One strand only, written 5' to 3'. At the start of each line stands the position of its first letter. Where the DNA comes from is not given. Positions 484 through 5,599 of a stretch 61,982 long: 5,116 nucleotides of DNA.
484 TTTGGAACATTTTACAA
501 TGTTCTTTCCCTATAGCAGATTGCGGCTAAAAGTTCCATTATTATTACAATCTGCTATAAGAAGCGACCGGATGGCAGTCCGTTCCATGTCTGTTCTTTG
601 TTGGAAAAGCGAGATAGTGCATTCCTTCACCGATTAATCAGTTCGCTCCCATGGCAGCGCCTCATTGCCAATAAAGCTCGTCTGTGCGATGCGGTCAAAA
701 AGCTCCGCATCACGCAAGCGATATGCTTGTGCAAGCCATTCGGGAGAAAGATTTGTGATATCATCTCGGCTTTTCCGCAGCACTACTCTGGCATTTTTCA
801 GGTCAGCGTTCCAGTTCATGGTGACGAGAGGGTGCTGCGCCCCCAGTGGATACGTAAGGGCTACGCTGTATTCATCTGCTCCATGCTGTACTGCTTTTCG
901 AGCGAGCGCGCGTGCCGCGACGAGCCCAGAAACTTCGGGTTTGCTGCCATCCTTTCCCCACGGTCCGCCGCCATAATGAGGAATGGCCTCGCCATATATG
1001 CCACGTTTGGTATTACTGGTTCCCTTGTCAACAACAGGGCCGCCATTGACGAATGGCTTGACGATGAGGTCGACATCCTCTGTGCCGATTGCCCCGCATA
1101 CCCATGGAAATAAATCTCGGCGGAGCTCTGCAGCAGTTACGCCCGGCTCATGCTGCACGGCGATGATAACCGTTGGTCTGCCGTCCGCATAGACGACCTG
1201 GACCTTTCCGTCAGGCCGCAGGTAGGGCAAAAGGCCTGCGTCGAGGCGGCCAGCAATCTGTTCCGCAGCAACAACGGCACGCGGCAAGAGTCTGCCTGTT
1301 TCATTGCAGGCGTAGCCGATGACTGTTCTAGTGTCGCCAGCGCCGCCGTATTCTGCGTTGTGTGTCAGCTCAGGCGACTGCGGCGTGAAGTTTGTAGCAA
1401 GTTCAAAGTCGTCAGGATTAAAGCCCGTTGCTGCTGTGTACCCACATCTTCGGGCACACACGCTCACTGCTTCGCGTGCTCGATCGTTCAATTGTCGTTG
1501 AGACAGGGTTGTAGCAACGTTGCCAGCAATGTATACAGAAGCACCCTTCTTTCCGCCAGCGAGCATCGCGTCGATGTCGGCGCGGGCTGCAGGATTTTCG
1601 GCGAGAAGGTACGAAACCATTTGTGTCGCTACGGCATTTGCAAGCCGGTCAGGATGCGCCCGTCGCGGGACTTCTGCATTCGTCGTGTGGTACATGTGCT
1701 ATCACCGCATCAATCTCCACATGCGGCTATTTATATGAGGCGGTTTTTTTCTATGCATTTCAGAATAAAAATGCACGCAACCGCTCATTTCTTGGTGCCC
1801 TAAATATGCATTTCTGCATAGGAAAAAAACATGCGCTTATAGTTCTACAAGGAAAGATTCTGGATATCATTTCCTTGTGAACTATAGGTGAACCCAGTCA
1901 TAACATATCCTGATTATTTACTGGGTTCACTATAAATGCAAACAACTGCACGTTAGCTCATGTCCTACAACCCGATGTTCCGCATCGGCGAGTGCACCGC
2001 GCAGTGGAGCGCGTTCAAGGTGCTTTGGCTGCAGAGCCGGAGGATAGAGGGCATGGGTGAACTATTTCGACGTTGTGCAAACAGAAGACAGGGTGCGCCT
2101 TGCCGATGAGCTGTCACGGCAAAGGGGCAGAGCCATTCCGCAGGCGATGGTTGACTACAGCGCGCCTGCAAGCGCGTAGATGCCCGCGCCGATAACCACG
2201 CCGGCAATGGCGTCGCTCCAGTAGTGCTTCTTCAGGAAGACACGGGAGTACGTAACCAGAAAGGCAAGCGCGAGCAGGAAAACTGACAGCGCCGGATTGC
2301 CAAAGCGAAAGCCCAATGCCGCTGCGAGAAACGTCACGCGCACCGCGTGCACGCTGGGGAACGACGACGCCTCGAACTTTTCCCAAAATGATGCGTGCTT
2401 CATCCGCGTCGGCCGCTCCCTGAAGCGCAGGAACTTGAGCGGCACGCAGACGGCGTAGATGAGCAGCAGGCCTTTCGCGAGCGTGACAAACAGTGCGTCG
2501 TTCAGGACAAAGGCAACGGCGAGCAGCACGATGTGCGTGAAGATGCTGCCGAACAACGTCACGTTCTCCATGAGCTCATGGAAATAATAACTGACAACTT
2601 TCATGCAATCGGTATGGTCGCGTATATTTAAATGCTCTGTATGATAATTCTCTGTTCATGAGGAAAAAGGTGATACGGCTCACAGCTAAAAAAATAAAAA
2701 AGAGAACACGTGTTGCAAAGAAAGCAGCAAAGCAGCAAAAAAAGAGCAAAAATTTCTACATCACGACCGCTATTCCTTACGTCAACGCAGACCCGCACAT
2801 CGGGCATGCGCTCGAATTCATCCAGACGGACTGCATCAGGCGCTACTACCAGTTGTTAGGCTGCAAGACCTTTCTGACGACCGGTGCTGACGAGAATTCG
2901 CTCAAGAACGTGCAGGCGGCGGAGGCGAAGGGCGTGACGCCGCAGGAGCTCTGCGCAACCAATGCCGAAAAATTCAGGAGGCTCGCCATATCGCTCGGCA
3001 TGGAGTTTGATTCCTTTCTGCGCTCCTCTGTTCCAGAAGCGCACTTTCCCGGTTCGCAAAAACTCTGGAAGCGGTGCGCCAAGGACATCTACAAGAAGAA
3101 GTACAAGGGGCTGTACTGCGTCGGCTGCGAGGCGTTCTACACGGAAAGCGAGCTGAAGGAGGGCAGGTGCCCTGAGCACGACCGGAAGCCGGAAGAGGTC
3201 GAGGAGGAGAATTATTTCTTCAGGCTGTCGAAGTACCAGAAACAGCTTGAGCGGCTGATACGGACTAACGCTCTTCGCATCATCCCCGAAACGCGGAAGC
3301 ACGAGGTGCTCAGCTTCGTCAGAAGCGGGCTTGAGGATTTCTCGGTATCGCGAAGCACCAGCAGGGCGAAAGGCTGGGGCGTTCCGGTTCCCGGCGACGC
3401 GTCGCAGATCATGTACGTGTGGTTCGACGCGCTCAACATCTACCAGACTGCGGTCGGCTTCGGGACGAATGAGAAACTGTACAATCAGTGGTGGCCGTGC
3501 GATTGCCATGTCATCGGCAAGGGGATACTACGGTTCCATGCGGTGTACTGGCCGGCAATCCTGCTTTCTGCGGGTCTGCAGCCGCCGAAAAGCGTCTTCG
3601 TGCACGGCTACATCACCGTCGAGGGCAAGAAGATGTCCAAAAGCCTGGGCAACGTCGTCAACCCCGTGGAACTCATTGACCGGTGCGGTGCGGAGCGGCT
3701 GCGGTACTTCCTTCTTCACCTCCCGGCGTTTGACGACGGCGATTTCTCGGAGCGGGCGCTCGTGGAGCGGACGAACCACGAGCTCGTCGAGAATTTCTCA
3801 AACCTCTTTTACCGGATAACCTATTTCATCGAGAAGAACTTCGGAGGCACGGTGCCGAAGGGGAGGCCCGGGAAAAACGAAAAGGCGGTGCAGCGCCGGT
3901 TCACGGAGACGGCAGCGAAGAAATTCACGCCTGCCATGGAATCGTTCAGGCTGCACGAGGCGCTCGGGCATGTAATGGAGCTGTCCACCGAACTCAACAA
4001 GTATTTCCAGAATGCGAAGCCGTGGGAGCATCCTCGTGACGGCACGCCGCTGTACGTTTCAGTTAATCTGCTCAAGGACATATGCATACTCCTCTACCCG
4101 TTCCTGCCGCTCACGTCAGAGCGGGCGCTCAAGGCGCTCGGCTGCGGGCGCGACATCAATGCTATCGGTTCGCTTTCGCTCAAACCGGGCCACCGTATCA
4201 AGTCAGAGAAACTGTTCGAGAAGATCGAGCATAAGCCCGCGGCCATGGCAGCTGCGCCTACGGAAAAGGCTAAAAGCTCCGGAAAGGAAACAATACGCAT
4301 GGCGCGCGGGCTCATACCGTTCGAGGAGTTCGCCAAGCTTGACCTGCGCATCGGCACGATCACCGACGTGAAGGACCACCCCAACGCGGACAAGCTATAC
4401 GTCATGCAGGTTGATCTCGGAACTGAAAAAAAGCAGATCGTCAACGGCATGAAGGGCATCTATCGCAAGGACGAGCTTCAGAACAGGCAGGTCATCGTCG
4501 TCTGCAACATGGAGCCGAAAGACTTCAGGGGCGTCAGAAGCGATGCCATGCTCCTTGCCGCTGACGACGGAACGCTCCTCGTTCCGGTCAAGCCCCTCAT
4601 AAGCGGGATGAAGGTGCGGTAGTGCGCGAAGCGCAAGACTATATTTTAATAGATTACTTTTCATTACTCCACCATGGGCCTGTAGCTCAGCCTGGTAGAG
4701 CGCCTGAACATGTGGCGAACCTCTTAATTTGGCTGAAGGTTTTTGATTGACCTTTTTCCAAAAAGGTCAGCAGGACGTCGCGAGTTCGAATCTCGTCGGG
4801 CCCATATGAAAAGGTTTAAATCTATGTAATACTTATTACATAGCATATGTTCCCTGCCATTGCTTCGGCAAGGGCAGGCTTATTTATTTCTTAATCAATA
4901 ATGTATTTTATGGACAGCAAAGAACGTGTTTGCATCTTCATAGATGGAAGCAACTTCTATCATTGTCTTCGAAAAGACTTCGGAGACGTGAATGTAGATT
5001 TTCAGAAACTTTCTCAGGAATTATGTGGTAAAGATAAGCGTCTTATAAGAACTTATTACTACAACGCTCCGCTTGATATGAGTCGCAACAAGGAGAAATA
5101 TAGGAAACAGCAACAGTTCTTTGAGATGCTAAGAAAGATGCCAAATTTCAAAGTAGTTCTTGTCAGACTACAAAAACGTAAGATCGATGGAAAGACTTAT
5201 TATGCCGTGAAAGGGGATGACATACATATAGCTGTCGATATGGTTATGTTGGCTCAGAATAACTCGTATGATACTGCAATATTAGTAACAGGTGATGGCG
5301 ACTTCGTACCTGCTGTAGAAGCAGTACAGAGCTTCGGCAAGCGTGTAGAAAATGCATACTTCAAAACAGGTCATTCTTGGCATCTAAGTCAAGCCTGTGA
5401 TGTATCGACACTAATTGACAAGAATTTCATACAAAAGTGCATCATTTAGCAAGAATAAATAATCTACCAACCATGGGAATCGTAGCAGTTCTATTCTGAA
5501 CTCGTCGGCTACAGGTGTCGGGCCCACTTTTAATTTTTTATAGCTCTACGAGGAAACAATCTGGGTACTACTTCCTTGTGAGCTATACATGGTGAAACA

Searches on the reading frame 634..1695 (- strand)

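Call 34: search_protein_families(library=pfam, max_evalue=0.001, proteins=[window:634-1695:-])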
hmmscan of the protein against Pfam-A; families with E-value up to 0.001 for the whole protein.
window:634-1695:- (353 aa): 3 families
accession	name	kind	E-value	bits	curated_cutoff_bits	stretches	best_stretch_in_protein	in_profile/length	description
PF02772.21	S-AdoMet_synt_M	-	3.8e-14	53.3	29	1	118-204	3-100/120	S-adenosylmethionine synthetase, central domain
PF02773.21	S-AdoMet_synt_C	-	4.4e-12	46.5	25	1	218-351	2-138/138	S-adenosylmethionine synthetase, C-terminal domain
PF00438.25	S-AdoMet_synt_N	-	1.5e-07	32.3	33.1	1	8-108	7-99/99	S-adenosylmethionine synthetase, N-terminal domain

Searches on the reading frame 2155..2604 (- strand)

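Call 78: search_protein_families(library=pfam, max_evalue=0.001, proteins=[window:2155-2604:-])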
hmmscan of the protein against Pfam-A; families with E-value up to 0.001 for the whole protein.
window:2155-2604:- (149 aa): 2 families
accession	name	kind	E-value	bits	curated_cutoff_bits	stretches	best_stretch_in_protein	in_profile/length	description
PF01569.27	PAP2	-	1.3e-16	61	27.2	1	42-144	5-119/130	PAP2 superfamily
PF14378.12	PAP2_3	-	9.2e-09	35.8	27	1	74-145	117-190/190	PAP2 superfamily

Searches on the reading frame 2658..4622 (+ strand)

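Call 34: search_protein_families(library=pfam, max_evalue=0.001, proteins=[window:2658-4622:+])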
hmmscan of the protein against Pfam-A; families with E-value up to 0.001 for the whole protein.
window:2658-4622:+ (654 aa): 7 families
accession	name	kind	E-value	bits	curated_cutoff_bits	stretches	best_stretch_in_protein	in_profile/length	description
PF09334.17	tRNA-synt_1g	-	5.3e-92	309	20.1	2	165-387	163-390/391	tRNA synthetases class I (M)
PF00133.28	tRNA-synt_1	-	1.3e-28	100.3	22.7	2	249-357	296-407/414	tRNA synthetases class I (I, L, M and V)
PF01588.26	tRNA_bind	-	1.3e-25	89.7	27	1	563-638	1-79/96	Putative tRNA binding domain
PF01406.26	tRNA-synt_1e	-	5.9e-13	49.3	27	1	313-369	240-297/301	tRNA synthetases class I (C) catalytic domain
PF08264.19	Anticodon_1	-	1.2e-09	38.6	25.1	1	416-497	8-89/148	Anticodon-binding domain of tRNA ligase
PF19303.5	Anticodon_3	-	1.1e-05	25.8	23.5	1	402-526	5-138/152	Anticodon binding domain of methionyl tRNA ligase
PF01921.24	tRNA-synt_1f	-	0.00011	21.8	27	0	307-354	264-311/360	tRNA synthetases class I (K)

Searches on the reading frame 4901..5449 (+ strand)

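Call 77: search_protein_families(library=pfam, max_evalue=0.001, proteins=[window:4901-5449:+])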
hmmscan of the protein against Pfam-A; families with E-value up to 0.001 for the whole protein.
window:4901-5449:+ (182 aa): 1 family
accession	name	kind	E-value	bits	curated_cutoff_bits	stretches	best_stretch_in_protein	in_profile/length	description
PF01936.24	NYN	-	3.4e-27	96.2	24.2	1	9-169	1-141/145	NYN domain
